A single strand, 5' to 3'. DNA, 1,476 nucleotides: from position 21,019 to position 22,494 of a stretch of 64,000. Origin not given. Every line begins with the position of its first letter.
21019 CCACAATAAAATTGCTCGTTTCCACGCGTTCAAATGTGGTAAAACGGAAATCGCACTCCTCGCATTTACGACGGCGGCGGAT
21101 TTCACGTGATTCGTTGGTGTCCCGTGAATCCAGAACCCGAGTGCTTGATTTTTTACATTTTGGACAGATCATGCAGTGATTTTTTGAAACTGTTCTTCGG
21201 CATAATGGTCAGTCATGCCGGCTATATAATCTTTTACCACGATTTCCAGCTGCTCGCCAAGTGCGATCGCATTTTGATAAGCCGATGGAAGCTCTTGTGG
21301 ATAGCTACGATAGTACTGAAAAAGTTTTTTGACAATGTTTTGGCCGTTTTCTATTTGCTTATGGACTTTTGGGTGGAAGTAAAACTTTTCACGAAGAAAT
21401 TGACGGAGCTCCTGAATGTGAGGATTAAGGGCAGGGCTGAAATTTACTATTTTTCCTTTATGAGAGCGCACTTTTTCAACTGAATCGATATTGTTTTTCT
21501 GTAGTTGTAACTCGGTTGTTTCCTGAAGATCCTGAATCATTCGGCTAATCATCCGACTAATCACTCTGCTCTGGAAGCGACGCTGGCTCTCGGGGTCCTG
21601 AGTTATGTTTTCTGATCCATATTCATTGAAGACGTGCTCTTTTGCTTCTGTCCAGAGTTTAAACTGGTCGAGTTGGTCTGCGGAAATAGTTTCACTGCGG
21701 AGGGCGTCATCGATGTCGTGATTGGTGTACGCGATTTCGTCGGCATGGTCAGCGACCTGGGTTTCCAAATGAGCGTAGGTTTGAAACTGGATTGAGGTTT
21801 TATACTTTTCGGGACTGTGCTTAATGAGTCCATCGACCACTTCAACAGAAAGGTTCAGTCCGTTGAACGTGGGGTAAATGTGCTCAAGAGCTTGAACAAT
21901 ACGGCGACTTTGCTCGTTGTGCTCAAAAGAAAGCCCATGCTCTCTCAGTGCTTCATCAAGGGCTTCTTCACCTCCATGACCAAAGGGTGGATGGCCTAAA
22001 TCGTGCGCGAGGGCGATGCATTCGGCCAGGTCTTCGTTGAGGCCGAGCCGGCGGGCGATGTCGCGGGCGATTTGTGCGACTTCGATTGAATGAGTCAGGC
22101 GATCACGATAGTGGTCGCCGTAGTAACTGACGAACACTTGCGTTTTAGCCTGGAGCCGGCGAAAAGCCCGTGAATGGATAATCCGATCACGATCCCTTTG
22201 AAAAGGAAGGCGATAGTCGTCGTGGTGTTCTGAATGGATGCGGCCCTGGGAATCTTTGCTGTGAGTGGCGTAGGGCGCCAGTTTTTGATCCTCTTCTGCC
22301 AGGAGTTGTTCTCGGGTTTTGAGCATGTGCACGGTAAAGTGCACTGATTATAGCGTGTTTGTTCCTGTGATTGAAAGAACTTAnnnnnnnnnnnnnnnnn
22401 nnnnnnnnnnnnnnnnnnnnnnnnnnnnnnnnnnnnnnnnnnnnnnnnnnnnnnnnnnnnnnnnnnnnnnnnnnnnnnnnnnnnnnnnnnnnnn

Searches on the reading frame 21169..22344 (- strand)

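Call 104: search_protein_families(library=pfam, proteins=[window:21169-22344:-], max_evalue=0.00001)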
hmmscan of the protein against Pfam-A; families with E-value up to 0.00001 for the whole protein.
window:21169-22344:- (391 aa): 2 families
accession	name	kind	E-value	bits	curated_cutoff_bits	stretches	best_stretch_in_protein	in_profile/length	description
PF13286.11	HD_assoc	-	4.3e-21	75.7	22.2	1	300-387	1-90/91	Phosphohydrolase-associated domain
PF01966.28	HD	-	2.2e-16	60.6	22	1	82-204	1-113/116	HD domain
